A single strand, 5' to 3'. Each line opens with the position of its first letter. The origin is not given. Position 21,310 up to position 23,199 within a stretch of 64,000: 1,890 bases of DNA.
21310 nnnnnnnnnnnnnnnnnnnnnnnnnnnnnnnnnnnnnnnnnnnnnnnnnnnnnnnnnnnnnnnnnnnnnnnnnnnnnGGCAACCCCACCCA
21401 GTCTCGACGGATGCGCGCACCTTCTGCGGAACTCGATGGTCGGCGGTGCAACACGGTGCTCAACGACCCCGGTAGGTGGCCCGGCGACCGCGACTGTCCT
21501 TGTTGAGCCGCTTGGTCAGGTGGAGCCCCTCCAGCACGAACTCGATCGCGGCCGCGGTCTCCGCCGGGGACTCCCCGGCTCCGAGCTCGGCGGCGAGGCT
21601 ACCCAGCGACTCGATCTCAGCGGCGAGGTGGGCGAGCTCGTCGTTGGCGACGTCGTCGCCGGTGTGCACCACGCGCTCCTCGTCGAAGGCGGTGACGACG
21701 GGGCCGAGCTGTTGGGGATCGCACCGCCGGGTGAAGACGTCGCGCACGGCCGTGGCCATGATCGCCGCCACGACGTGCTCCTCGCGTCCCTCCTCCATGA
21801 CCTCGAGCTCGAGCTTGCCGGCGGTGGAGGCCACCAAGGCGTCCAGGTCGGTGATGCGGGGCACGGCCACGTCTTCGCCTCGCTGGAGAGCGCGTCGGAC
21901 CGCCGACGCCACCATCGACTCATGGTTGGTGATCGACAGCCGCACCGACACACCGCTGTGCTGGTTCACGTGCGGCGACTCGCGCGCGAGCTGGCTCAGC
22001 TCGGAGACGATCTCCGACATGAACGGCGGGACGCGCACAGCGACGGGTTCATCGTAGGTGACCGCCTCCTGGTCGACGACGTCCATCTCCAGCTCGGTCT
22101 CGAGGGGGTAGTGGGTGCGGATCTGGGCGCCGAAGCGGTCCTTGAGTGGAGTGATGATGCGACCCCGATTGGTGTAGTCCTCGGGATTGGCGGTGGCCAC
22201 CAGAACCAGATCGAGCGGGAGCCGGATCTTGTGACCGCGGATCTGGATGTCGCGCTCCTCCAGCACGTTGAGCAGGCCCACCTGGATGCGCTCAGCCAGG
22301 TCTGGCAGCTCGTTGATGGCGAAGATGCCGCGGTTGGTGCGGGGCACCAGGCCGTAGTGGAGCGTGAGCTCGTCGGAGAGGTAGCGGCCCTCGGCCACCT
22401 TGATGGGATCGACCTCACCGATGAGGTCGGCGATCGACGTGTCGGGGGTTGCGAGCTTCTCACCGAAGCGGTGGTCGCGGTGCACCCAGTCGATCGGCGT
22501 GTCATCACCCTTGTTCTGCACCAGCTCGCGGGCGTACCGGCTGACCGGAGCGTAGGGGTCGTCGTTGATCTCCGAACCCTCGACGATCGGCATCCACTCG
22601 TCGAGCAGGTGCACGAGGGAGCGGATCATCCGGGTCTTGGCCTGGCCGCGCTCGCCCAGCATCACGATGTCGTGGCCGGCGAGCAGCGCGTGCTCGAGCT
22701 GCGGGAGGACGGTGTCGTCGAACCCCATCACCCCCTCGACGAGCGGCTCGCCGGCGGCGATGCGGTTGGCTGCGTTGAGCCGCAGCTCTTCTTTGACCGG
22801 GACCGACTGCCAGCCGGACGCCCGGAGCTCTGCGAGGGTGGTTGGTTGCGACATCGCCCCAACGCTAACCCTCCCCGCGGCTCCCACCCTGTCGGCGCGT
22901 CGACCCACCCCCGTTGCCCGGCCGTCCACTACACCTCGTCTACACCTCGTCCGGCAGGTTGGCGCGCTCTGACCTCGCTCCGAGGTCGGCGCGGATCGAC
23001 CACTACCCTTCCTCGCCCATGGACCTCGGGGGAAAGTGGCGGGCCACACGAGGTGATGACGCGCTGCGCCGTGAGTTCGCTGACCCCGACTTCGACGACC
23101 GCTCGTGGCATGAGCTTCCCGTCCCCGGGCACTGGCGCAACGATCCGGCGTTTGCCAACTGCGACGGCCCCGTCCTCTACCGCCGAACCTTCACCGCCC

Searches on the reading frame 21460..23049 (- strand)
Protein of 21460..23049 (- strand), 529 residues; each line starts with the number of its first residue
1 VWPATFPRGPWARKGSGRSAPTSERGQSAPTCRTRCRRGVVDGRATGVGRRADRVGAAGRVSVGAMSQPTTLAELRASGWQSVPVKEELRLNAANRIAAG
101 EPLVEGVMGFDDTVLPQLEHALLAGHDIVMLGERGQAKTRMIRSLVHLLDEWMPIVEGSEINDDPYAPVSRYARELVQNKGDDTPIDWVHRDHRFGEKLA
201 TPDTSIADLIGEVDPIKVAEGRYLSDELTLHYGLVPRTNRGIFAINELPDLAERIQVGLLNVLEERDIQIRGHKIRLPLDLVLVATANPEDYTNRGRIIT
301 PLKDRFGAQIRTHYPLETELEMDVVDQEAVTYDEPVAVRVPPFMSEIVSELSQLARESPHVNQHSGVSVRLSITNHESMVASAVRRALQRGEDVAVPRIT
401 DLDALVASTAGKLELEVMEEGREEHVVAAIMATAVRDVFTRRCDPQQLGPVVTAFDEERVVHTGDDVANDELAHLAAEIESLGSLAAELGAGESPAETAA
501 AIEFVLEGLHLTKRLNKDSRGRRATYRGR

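Call 3: search_protein_families(library=pfam, proteins=[window:21460-23049:-], max_evalue=1)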
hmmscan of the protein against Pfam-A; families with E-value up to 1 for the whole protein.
window:21460-23049:- (529 aa): 6 families
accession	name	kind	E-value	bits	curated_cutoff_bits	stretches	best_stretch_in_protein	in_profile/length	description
PF07728.20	AAA_5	-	6e-07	30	22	1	197-306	30-139/139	AAA domain (dynein-related subfamily)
PF01078.27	Mg_chelatase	-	1.5e-05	24.9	20.3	1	232-290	99-159/207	Magnesium chelatase, subunit ChlI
PF00158.32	Sigma54_activat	-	0.00012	22.3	20.2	1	231-289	85-143/168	Sigma-54 interaction domain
PF07726.17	AAA_3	-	0.00015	22.1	27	1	244-295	67-118/131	ATPase family associated with various cellular activities (AAA)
PF20030.5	bpMoxR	-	0.00064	19.3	27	1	204-312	68-166/205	MoxR domain in the MoxR-vWA-beta-propeller ternary systems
PF00493.29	MCM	-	0.026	14.1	23.3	1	226-290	108-174/224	MCM P-loop domain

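Call 4: search_protein_families(library=ncbifam, proteins=[window:21460-23049:-], max_evalue=1)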
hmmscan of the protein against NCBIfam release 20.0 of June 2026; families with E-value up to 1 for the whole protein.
window:21460-23049:- (529 aa): 10 families
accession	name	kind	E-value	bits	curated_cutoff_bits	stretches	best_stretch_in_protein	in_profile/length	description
TIGR02442.1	Cob-chelat-sub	hypoth_equivalog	1.9e-11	43.2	779.45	1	128-335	28-221/641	putative cobaltochelatase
TIGR02030.1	BchI-ChlI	equivalog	9.5e-11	41.4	466.95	1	128-336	28-225/337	magnesium chelatase ATPase subunit I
TIGR02031.1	BchD-ChlD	equivalog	7.3e-10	38.2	499.55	1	128-331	19-183/608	magnesium chelatase ATPase subunit D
NF008469.0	PRK11361.1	equivalog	0.0025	16.6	714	1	228-288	226-286/461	acetoacetate metabolism transcriptional regulator AtoC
TIGR00635.1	ruvB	equivalog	0.011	14.8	299.05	1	219-331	61-174/305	Holliday junction branch migration DNA helicase RuvB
NF000868.0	PRK00080.1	equivalog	0.019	13.9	282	1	238-332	101-196/330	Holliday junction branch migration DNA helicase RuvB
TIGR02915.1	PEP_resp_reg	equivalog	0.038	12.8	502.6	1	233-288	227-282/445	PEP-CTERM-box response regulator transcription factor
NF011646.0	PRK15064.1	equivalog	0.047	12.1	762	1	108-170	327-390/530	ABC-F family ATPase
TIGR00764.1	lon_rel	equivalog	0.09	11.3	516.6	0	210-274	186-252/608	ATP-dependent protease LonB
TIGR04475.1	Phe_D_beta_mut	equivalog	0.12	11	800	1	424-457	280-313/510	phenylalanine aminomutase (D-beta-phenylalanine forming)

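Call 85: search_protein_families(library=padloc, proteins=[window:21460-22854:-], max_evalue=0.01)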
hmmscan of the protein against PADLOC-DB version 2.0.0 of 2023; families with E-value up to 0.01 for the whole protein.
window:21460-22854:- (464 aa): 1 family
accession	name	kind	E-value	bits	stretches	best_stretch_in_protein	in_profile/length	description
PDLC01994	RtcR_PspF1--CARF_AAA_HTH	-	0.00038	17.6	0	63-87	184-208/468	-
